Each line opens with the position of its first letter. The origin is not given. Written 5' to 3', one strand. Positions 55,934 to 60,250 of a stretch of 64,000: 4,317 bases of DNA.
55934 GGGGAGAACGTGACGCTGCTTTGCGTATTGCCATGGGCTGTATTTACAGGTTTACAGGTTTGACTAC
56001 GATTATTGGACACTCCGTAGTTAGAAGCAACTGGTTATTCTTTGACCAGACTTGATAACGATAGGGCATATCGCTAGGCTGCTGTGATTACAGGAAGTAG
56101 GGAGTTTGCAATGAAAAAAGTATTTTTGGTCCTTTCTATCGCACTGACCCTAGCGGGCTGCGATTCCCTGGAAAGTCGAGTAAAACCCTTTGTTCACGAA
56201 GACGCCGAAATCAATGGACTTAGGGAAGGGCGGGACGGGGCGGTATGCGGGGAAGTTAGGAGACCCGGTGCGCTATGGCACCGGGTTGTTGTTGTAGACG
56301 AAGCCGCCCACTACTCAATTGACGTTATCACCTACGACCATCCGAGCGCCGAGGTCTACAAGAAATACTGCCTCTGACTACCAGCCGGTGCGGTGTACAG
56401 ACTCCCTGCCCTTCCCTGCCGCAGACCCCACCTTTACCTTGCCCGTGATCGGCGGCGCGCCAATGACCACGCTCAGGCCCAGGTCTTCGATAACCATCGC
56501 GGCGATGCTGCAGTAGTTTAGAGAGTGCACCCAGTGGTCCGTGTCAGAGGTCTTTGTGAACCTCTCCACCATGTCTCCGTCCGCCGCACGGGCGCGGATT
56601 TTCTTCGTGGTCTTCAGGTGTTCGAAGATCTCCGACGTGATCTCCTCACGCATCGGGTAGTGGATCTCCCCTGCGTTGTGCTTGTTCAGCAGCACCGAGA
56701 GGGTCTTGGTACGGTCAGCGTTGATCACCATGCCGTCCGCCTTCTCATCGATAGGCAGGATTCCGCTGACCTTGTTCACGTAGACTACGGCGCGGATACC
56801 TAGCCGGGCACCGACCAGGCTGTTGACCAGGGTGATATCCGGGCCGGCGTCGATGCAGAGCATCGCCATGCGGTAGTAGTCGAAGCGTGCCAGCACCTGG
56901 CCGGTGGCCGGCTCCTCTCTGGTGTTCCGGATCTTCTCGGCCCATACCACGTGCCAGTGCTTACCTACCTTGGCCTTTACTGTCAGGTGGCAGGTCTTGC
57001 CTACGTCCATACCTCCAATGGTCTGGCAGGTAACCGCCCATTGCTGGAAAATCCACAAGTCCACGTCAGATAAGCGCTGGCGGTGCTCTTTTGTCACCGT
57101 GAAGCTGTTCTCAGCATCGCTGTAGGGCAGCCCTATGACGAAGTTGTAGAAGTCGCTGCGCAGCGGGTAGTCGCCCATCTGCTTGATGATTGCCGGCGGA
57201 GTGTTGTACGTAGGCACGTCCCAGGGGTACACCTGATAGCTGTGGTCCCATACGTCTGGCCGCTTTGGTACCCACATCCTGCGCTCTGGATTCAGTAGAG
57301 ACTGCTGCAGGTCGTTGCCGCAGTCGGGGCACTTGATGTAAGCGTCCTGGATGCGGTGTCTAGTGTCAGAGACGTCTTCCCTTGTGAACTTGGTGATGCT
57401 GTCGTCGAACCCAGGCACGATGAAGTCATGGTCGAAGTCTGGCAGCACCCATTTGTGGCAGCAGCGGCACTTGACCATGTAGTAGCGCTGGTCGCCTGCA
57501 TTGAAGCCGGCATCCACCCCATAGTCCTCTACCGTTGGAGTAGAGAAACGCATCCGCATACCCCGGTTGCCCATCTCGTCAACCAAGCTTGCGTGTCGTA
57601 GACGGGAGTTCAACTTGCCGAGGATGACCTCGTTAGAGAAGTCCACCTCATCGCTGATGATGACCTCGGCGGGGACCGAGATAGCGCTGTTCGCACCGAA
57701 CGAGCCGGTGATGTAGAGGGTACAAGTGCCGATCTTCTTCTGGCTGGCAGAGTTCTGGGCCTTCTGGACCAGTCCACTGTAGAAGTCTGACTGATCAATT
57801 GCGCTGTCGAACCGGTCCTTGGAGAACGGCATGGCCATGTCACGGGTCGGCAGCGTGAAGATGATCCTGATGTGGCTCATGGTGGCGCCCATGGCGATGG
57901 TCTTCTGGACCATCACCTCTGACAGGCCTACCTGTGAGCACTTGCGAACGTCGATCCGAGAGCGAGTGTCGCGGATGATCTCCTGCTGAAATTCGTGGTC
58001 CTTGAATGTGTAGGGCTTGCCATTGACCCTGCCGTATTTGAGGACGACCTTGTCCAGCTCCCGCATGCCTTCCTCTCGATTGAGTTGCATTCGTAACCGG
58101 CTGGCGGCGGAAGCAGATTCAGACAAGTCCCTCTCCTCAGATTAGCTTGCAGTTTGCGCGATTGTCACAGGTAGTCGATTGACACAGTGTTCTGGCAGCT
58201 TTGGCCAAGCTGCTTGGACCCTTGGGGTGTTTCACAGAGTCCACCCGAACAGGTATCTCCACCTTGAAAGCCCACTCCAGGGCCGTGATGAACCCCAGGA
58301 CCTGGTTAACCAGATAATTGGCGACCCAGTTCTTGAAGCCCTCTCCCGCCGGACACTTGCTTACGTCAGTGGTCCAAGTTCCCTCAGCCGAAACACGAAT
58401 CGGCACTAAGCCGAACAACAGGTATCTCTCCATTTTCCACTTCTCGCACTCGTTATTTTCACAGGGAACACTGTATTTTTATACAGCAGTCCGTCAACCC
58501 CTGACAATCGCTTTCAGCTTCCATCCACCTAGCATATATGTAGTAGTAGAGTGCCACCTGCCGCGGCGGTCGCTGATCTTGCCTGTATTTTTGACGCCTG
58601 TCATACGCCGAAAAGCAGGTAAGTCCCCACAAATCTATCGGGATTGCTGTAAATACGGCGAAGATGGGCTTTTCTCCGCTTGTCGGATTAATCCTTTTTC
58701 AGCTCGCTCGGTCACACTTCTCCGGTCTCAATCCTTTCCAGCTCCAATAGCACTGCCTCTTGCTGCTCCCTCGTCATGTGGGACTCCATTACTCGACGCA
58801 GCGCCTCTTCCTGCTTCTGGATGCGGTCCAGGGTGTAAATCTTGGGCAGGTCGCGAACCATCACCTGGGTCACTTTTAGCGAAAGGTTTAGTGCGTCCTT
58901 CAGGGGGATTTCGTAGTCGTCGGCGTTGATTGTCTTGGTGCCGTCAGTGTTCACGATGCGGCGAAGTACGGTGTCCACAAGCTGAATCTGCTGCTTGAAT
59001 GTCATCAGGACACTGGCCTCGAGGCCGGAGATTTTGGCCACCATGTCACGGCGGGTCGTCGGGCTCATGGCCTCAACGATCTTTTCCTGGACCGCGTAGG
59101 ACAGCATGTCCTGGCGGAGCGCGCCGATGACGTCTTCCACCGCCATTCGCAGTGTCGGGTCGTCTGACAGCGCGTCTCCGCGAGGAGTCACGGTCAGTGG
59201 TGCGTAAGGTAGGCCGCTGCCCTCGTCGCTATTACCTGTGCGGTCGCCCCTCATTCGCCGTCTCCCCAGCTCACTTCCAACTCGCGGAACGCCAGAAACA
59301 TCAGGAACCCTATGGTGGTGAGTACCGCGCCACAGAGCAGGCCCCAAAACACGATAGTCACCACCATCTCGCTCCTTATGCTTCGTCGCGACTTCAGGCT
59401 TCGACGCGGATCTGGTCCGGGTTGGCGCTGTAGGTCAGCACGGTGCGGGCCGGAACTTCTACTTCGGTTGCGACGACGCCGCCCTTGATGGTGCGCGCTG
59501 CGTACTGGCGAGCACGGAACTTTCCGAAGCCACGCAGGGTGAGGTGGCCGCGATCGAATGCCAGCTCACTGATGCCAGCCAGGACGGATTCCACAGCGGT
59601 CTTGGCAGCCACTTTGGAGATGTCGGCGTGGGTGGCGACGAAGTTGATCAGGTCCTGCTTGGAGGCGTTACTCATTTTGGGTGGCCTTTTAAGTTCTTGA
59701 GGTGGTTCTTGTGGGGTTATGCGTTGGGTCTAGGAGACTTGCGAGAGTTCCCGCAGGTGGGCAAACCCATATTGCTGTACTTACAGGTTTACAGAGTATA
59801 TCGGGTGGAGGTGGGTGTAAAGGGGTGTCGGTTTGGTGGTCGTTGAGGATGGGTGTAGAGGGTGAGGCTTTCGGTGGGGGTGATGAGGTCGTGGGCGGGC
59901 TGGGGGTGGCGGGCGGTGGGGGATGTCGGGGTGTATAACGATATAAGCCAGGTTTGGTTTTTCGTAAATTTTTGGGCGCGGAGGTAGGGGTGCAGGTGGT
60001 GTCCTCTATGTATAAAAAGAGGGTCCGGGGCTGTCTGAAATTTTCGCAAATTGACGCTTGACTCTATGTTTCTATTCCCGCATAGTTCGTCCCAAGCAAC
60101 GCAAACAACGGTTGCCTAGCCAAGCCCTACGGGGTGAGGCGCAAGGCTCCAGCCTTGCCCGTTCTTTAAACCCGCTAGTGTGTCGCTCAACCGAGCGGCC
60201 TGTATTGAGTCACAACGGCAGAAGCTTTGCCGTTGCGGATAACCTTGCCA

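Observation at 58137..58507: Single canonical SOS box over the -10 of a promoter for an orphan 98-aa ORF: candidate LexA-gated antirepressor switch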

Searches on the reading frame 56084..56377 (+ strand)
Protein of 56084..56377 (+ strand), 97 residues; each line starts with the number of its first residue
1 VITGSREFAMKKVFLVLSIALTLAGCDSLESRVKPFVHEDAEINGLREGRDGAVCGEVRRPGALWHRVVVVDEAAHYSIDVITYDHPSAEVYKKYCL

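Call 15: search_protein_families(library=phrogs, proteins=[window:56084-56377:+], max_evalue=0.01)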
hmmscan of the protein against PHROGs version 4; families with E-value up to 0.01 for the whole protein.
window:56084-56377:+ (97 aa): 1 family
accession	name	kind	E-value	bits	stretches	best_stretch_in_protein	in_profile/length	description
phrog_1119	-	moron, auxiliary metabolic gene and host takeover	0.00023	22.5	1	10-45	1-34/78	Cor superinfection exclusion protein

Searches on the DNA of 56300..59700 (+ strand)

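Call 4: search_dna_similar(query=window:56300-59700:+, collection=phages, mode=near, max_rows=25)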
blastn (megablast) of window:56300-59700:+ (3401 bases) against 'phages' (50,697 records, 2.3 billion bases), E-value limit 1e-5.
No match.

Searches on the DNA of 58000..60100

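Call 86: search_rna_families(source=window, start=58000, end=60100, threshold=evalue, max_evalue=1)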
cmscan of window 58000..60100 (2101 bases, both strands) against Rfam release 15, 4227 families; matches with E-value up to 1: 0.
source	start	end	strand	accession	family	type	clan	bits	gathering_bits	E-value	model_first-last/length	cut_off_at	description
